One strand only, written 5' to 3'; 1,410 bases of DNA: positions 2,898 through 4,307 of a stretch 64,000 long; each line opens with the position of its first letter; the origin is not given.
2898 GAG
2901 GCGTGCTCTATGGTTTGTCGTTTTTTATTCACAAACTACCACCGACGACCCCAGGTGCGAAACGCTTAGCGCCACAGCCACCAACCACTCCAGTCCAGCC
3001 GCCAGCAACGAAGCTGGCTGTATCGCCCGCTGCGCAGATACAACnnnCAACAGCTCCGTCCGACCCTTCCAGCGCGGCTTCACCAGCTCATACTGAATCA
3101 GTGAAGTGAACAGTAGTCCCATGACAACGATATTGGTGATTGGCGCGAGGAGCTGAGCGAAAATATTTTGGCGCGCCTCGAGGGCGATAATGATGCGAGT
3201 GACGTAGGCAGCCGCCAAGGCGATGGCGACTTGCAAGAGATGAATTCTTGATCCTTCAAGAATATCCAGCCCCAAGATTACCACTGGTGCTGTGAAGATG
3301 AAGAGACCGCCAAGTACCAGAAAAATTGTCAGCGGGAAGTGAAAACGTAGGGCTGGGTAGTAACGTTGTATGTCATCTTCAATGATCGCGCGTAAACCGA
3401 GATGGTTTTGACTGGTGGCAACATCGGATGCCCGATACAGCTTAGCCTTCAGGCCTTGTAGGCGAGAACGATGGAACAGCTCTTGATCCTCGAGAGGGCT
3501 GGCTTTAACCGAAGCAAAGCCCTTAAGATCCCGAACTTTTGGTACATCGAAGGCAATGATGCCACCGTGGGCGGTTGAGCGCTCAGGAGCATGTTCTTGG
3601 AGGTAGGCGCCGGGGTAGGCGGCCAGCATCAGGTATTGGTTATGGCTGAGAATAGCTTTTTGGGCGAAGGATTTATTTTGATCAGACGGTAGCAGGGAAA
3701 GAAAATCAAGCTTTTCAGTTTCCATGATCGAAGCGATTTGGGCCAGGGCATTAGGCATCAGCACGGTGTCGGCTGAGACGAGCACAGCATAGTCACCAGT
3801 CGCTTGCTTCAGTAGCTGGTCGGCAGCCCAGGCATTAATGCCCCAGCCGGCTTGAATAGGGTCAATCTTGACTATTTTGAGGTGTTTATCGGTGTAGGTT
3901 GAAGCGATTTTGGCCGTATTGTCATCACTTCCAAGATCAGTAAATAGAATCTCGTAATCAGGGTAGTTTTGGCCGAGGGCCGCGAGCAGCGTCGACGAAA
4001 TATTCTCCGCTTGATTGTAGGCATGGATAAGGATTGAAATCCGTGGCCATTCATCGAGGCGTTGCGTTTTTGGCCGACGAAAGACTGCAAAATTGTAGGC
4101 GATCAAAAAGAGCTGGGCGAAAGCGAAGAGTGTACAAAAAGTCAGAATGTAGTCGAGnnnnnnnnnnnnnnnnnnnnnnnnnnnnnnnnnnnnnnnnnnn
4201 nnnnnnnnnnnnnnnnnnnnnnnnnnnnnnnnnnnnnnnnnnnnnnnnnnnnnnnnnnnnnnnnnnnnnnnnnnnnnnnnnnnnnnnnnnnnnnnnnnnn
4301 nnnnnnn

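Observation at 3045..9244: Carotenoid (C50-type) cluster with an elongase-glycosyltransferase fusion and a split lycopene cyclase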

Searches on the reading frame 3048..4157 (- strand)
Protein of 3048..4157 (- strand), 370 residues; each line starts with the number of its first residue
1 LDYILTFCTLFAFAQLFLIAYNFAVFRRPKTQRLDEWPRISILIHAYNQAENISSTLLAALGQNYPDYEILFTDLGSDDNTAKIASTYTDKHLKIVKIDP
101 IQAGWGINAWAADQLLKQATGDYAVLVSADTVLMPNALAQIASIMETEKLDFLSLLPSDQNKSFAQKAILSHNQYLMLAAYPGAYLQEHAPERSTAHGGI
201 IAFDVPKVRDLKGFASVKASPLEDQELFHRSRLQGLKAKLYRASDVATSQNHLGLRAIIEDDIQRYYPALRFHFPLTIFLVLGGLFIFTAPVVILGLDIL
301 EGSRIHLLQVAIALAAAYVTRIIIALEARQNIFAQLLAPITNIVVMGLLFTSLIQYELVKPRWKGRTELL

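Call 19: find_homologous_proteins(query=window:3048-4157:-, max_evalue=0.001)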
Query seq(370 aa) (370 aa): 10 proteins with E <= 0.001 among 8000 candidates.
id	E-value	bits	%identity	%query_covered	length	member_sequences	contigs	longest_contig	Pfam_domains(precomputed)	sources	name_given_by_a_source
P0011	1.6e-182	624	74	100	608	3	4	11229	PF13506.14,PF13641.13,PF01040.24,PF00535.33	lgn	-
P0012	1.1e-179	615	73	100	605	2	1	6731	PF13632.13,PF13506.14,PF13641.13,PF01040.24,PF00535.33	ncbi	-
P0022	3.0e-173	594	69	100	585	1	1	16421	PF13632.13,PF13506.14,PF13641.13,PF01040.24,PF00535.33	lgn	-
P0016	1.5e-165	569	67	100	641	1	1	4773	PF13632.13,PF13506.14,PF13641.13,PF01040.24,PF00535.33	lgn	-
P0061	6.4e-109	382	50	95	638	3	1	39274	PF13641.13,PF01040.24,PF00535.33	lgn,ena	-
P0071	3.3e-106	374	48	98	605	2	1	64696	PF13506.14,PF13641.13,PF01040.24,PF00535.33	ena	-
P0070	7.5e-102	359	47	97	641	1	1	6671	PF13506.14,PF13641.13,PF00535.33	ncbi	-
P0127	4.5e-7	48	38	29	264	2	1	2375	PF10111.15,PF13641.13,PF00535.33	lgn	-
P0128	1.4e-4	39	28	40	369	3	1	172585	PF13632.13,PF13506.14,PF13641.13,PF00535.33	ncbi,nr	ncbi:MAG: glycosyl transferase family 2 [Cyclobacteriaceae bacterium]|nr:MAG: glycosyl transferase f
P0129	3.7e-4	38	28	32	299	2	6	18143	PF13632.13,PF10111.15,PF13641.13,PF00535.33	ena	-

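Call 29: search_protein_representatives(protein=window:3048-4157:-)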
Query: 370 residues. Proteins with E-value up to 0.001 (for the whole library): 27448; up to 1e-10: 2238; up to 1e-30: 10. The best 150 are listed.
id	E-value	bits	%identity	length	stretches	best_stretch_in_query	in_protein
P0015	1.6e-156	537.3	66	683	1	2-369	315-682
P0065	5.4e-122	423.8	54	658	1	10-369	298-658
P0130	4.0e-106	371.6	48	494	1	11-368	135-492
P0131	3.7e-105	368.4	47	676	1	9-369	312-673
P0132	1.1e-104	366.9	46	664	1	11-367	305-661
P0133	3.0e-100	352.3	47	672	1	9-368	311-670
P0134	2.3e-92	326.3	42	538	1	9-369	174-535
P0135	2.4e-83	296.7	40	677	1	8-362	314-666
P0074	3.9e-45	171.0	31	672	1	17-365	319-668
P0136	7.8e-31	124.0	30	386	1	18-366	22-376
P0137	1.5e-29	119.8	29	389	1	5-366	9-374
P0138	1.6e-29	119.7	29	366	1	21-366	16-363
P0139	1.6e-29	119.7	27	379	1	9-366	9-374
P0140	4.3e-29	118.3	27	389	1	20-367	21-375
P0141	4.6e-29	118.2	28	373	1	10-367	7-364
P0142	5.1e-29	118.1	26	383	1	36-365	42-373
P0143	1.6e-28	116.4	27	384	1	3-367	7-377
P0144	7.0e-28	114.3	27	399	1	9-367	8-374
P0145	7.1e-28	114.3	29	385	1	36-366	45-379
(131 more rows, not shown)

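Call 30: search_protein_families(library=ncbifam, proteins=[P0136, P0137, P0138, P0139, P0140, P0141, P0142, P0143, P0144, P0145], max_evalue=1e-10)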
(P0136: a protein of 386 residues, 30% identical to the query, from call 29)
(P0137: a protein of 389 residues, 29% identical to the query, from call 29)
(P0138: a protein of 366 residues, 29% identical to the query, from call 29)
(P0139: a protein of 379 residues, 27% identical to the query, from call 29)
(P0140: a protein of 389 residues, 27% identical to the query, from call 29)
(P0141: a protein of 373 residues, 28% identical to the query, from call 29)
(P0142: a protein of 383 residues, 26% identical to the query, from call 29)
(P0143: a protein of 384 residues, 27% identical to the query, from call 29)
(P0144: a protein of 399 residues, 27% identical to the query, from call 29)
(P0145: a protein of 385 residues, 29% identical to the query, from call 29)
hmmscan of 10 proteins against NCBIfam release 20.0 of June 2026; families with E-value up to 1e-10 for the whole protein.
P0136 (386 aa): 8 families
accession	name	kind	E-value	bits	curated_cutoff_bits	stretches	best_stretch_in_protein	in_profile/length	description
TIGR03469.1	HpnB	hypoth_equivalog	4.4e-44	151.1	379.25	1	37-378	38-384/386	hopene-associated glycosyltransferase HpnB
NF045692.1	OglycostaseCruG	equivalog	4.4e-34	118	600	1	16-273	16-272/386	2'-O-glycosyltransferase CruG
NF041875.1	EPS_EpsD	equivalog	1.3e-20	74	370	1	45-250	1-200/325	exopolysaccharide biosynthesis glycosyltransferase EpsD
TIGR03937.1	PgaC_IcaA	equivalog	2.4e-18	66.3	422.3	1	4-143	6-141/407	poly-beta-1,6-N-acetyl-D-glucosamine synthase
TIGR04283.1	glyco_like_mftF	equivalog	2e-17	63.5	182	1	45-251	1-180/221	TIGR04283 family arsenosugar biosynthesis glycosyltransferase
TIGR03965.1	mycofact_glyco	equivalog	7.7e-14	51.4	280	1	37-155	69-182/467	mycofactocin biosynthesis glycosyltransferase MftF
NF047683.1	TeichurnBiosyTuaG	equivalog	4.1e-13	49.5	400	1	42-153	5-112/252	teichuronic acid biosynthesis protein TuaG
NF007482.0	PRK10073.1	equivalog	4.5e-13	48.9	423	1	40-155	3-113/334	glycosyltransferase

P0137 (389 aa): 6 families
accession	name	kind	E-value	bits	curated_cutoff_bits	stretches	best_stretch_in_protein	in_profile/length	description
TIGR03469.1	HpnB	hypoth_equivalog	9.8e-67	225.6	379.25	1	33-376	37-384/386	hopene-associated glycosyltransferase HpnB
NF045692.1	OglycostaseCruG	equivalog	4.5e-37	127.9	600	1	2-376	5-386/386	2'-O-glycosyltransferase CruG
TIGR03472.1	HpnI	equivalog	1.2e-17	63.8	310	1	25-264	26-262/373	bacteriohopanetetrol glucosamine biosynthesis glycosyltransferase HpnI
TIGR03937.1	PgaC_IcaA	equivalog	3.9e-15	55.7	422.3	1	35-164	40-166/407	poly-beta-1,6-N-acetyl-D-glucosamine synthase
TIGR04283.1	glyco_like_mftF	equivalog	2e-13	50.5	182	1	42-255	1-188/221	TIGR04283 family arsenosugar biosynthesis glycosyltransferase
NF047683.1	TeichurnBiosyTuaG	equivalog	6.7e-11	42.3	400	1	39-148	5-110/252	teichuronic acid biosynthesis protein TuaG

P0138 (366 aa): 7 families
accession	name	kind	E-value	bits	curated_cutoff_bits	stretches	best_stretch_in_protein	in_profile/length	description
TIGR03469.1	HpnB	hypoth_equivalog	9.7e-73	245.4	379.25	1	28-366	39-385/386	hopene-associated glycosyltransferase HpnB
NF045692.1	OglycostaseCruG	equivalog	3.5e-40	138.1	600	1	30-261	38-271/386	2'-O-glycosyltransferase CruG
TIGR03937.1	PgaC_IcaA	equivalog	1.5e-16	60.4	422.3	1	25-142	37-151/407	poly-beta-1,6-N-acetyl-D-glucosamine synthase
NF041875.1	EPS_EpsD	equivalog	1.9e-16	60.4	370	1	35-144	1-107/325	exopolysaccharide biosynthesis glycosyltransferase EpsD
TIGR04283.1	glyco_like_mftF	equivalog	4e-16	59.3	182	1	35-249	1-189/221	TIGR04283 family arsenosugar biosynthesis glycosyltransferase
NF007482.0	PRK10073.1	equivalog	5.6e-14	51.9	423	1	33-138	6-107/334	glycosyltransferase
TIGR03965.1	mycofact_glyco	equivalog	1.1e-12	47.6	280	1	30-241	71-276/467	mycofactocin biosynthesis glycosyltransferase MftF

P0139 (379 aa): 9 families
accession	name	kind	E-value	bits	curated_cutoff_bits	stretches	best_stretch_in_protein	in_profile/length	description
TIGR03469.1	HpnB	hypoth_equivalog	5.7e-52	177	379.25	1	30-377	34-385/386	hopene-associated glycosyltransferase HpnB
NF045692.1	OglycostaseCruG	equivalog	4.2e-36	124.7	600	1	8-335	5-335/386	2'-O-glycosyltransferase CruG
TIGR03937.1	PgaC_IcaA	equivalog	7.9e-19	67.9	422.3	1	31-149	36-150/407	poly-beta-1,6-N-acetyl-D-glucosamine synthase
TIGR04283.1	glyco_like_mftF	equivalog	8.9e-14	51.6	182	1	42-259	1-191/221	TIGR04283 family arsenosugar biosynthesis glycosyltransferase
TIGR03472.1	HpnI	equivalog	1.3e-13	50.6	310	1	5-365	6-355/373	bacteriohopanetetrol glucosamine biosynthesis glycosyltransferase HpnI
TIGR03111.1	glyc2_xrt_Gpos1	hypoth_equivalog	4.8e-13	48.7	363.95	1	18-149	27-156/439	TIGR03111 family XrtG-associated glycosyltransferase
NF007482.0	PRK10073.1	equivalog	6.5e-13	48.4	423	1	39-155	5-116/334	glycosyltransferase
NF047683.1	TeichurnBiosyTuaG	equivalog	1.1e-11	44.9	400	1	39-152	5-114/252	teichuronic acid biosynthesis protein TuaG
NF050050.1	ProtGlycPglI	equivalog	4.5e-11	42.7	500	1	39-150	1-109/306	GalNAc(5)-diNAcBac-PP-undecaprenol beta-1,3-glucosyltransferase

P0140 (389 aa): 9 families
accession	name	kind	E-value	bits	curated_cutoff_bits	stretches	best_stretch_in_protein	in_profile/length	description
TIGR03469.1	HpnB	hypoth_equivalog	2.4e-62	211.2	379.25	1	25-377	29-385/386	hopene-associated glycosyltransferase HpnB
NF045692.1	OglycostaseCruG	equivalog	5.6e-47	160.5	600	1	32-343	33-349/386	2'-O-glycosyltransferase CruG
TIGR03472.1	HpnI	equivalog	2.1e-21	76.2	310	1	4-378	5-364/373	bacteriohopanetetrol glucosamine biosynthesis glycosyltransferase HpnI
TIGR03937.1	PgaC_IcaA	equivalog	2.1e-17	63.2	422.3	1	31-269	36-265/407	poly-beta-1,6-N-acetyl-D-glucosamine synthase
TIGR04283.1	glyco_like_mftF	equivalog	6.3e-17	61.9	182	1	42-269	1-200/221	TIGR04283 family arsenosugar biosynthesis glycosyltransferase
TIGR03965.1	mycofact_glyco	equivalog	1.5e-12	47.2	280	1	33-156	68-186/467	mycofactocin biosynthesis glycosyltransferase MftF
NF047683.1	TeichurnBiosyTuaG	equivalog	1e-11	45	400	1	38-152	4-114/252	teichuronic acid biosynthesis protein TuaG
NF007482.0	PRK10073.1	equivalog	1.2e-11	44.2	423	1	38-142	4-103/334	glycosyltransferase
NF050050.1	ProtGlycPglI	equivalog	2.5e-11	43.5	500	1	40-150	2-109/306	GalNAc(5)-diNAcBac-PP-undecaprenol beta-1,3-glucosyltransferase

P0141 (373 aa): 8 families
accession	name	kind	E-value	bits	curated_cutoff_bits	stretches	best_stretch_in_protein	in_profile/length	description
TIGR03469.1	HpnB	hypoth_equivalog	3.9e-50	171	379.25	1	28-364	36-383/386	hopene-associated glycosyltransferase HpnB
NF045692.1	OglycostaseCruG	equivalog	4.7e-35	121.2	600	1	33-269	38-273/386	2'-O-glycosyltransferase CruG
TIGR03937.1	PgaC_IcaA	equivalog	6.3e-22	78.1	422.3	1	30-231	39-230/407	poly-beta-1,6-N-acetyl-D-glucosamine synthase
TIGR03472.1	HpnI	equivalog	5.3e-16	58.4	310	1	9-242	16-243/373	bacteriohopanetetrol glucosamine biosynthesis glycosyltransferase HpnI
NF047683.1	TeichurnBiosyTuaG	equivalog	1.6e-13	50.9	400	1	35-154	5-119/252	teichuronic acid biosynthesis protein TuaG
TIGR04283.1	glyco_like_mftF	equivalog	6.2e-13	48.9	182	1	38-245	1-179/221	TIGR04283 family arsenosugar biosynthesis glycosyltransferase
NF041875.1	EPS_EpsD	equivalog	2.2e-11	43.7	370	1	38-147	1-105/325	exopolysaccharide biosynthesis glycosyltransferase EpsD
NF007482.0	PRK10073.1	equivalog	3.9e-11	42.5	423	1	34-152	4-116/334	glycosyltransferase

P0142 (383 aa): 9 families
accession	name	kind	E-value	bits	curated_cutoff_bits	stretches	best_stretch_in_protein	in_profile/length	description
TIGR03469.1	HpnB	hypoth_equivalog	1.3e-58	198.8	379.25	1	40-377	40-385/386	hopene-associated glycosyltransferase HpnB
NF045692.1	OglycostaseCruG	equivalog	9.4e-38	130.1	600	1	45-327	42-337/386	2'-O-glycosyltransferase CruG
TIGR04283.1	glyco_like_mftF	equivalog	2.2e-15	56.9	182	1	46-259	1-189/221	TIGR04283 family arsenosugar biosynthesis glycosyltransferase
TIGR03937.1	PgaC_IcaA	equivalog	1.4e-14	53.9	422.3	1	36-149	37-148/407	poly-beta-1,6-N-acetyl-D-glucosamine synthase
TIGR03472.1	HpnI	equivalog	4.9e-13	48.6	310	1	29-256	26-253/373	bacteriohopanetetrol glucosamine biosynthesis glycosyltransferase HpnI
NF047683.1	TeichurnBiosyTuaG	equivalog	7e-13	48.8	400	1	42-155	4-115/252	teichuronic acid biosynthesis protein TuaG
NF050050.1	ProtGlycPglI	equivalog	4.8e-12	45.9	500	1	44-149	2-106/306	GalNAc(5)-diNAcBac-PP-undecaprenol beta-1,3-glucosyltransferase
NF007482.0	PRK10073.1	equivalog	2e-11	43.5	423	1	43-155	5-114/334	glycosyltransferase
TIGR03965.1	mycofact_glyco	equivalog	5.7e-11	41.9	280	1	32-148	62-176/467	mycofactocin biosynthesis glycosyltransferase MftF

P0143 (384 aa): 5 families
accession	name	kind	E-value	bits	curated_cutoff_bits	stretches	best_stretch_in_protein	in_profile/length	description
TIGR03469.1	HpnB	hypoth_equivalog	5.4e-47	160.6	379.25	1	39-377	40-383/386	hopene-associated glycosyltransferase HpnB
NF045692.1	OglycostaseCruG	equivalog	9.4e-34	117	600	1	32-329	29-331/386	2'-O-glycosyltransferase CruG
TIGR03937.1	PgaC_IcaA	equivalog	8.1e-15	54.7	422.3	1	35-145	37-143/407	poly-beta-1,6-N-acetyl-D-glucosamine synthase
TIGR04283.1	glyco_like_mftF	equivalog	1.8e-14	53.9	182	1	45-263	1-191/221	TIGR04283 family arsenosugar biosynthesis glycosyltransferase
NF041875.1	EPS_EpsD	equivalog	2e-14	53.7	370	1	45-252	1-201/325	exopolysaccharide biosynthesis glycosyltransferase EpsD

P0144 (399 aa): 12 families
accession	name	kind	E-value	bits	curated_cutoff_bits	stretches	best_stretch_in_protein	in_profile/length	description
TIGR03469.1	HpnB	hypoth_equivalog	1.6e-64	218.4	379.25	1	31-375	36-384/386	hopene-associated glycosyltransferase HpnB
NF045692.1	OglycostaseCruG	equivalog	4.3e-47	160.9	600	1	7-375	7-386/386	2'-O-glycosyltransferase CruG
TIGR03472.1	HpnI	equivalog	4.5e-23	81.7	310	1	4-374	8-361/373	bacteriohopanetetrol glucosamine biosynthesis glycosyltransferase HpnI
TIGR04283.1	glyco_like_mftF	equivalog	1.3e-19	70.7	182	1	41-263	1-196/221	TIGR04283 family arsenosugar biosynthesis glycosyltransferase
TIGR03937.1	PgaC_IcaA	equivalog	8.8e-16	57.8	422.3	1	36-145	42-147/407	poly-beta-1,6-N-acetyl-D-glucosamine synthase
TIGR03965.1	mycofact_glyco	equivalog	2.4e-14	53.1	280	1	29-246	64-274/467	mycofactocin biosynthesis glycosyltransferase MftF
TIGR04242.1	nodulat_NodC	equivalog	8.5e-13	48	550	1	36-212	45-218/395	chitooligosaccharide synthase NodC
NF041875.1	EPS_EpsD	equivalog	1.6e-12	47.4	370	1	41-251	1-205/325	exopolysaccharide biosynthesis glycosyltransferase EpsD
NF047683.1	TeichurnBiosyTuaG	equivalog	3.4e-12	46.5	400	1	38-143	5-106/252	teichuronic acid biosynthesis protein TuaG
NF050050.1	ProtGlycPglI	equivalog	1.2e-11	44.5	500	1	39-150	2-110/306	GalNAc(5)-diNAcBac-PP-undecaprenol beta-1,3-glucosyltransferase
NF007482.0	PRK10073.1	equivalog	2.1e-11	43.4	423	1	38-155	5-117/334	glycosyltransferase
NF053846.1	glyco_with_XrtP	equivalog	2.9e-11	42.7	520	0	14-147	16-157/440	XrtP-associated glycosyltransferase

P0145 (385 aa): 8 families
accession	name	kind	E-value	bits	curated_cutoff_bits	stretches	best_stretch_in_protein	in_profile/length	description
TIGR03469.1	HpnB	hypoth_equivalog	6.7e-53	180.1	379.25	1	45-381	42-384/386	hopene-associated glycosyltransferase HpnB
NF045692.1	OglycostaseCruG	equivalog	8.3e-35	120.4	600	1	12-308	6-303/386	2'-O-glycosyltransferase CruG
TIGR03937.1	PgaC_IcaA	equivalog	1.1e-18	67.4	422.3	1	44-169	42-164/407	poly-beta-1,6-N-acetyl-D-glucosamine synthase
TIGR04283.1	glyco_like_mftF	equivalog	1.4e-14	54.2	182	1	49-255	1-180/221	TIGR04283 family arsenosugar biosynthesis glycosyltransferase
TIGR03472.1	HpnI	equivalog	2.8e-13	49.5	310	1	14-363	7-347/373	bacteriohopanetetrol glucosamine biosynthesis glycosyltransferase HpnI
NF050050.1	ProtGlycPglI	equivalog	2.1e-12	47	500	1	47-159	2-111/306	GalNAc(5)-diNAcBac-PP-undecaprenol beta-1,3-glucosyltransferase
NF047683.1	TeichurnBiosyTuaG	equivalog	2.1e-11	44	400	1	45-148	4-103/252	teichuronic acid biosynthesis protein TuaG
NF053846.1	glyco_with_XrtP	equivalog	6.3e-11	41.6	520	0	40-151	34-153/440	XrtP-associated glycosyltransferase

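Call 55: find_encoding_contigs(protein=P0128, flank=7000, max_places=1)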
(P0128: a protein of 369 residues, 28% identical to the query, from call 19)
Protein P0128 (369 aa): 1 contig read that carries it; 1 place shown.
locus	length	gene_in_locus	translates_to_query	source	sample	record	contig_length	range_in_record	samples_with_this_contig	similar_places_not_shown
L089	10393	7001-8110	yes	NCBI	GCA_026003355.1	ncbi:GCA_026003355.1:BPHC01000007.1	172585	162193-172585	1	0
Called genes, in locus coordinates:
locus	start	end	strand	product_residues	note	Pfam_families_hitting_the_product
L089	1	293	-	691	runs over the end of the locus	PF00515:TPR_1 (faint), PF07719:TPR_2 (faint), PF13181:TPR_8 (faint), PF13424:TPR_12, PF00512:HisKA, PF02518:HATPase_c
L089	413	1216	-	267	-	PF01177:Asp_Glu_race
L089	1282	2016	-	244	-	-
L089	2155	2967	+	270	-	PF00106:adh_short, PF13561:adh_short_C2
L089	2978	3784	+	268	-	PF00288:GHMP_kinases_N, PF08544:GHMP_kinases_C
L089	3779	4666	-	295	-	PF00892:EamA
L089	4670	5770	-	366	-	PF03739:LptF_LptG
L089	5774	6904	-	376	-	PF01702:TGT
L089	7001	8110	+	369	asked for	PF13506:Glyco_transf_21, PF00535:Glycos_transf_2, PF13641:Glyco_tranf_2_3, PF13632:Glyco_trans_2_3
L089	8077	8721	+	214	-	PF07638:Sigma70_ECF, PF04542:Sigma70_r2, PF08281:Sigma70_r4_2, PF04545:Sigma70_r4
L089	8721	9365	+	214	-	PF02527:GidB, PF13847:Methyltransf_31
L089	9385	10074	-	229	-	PF00156:Pribosyltran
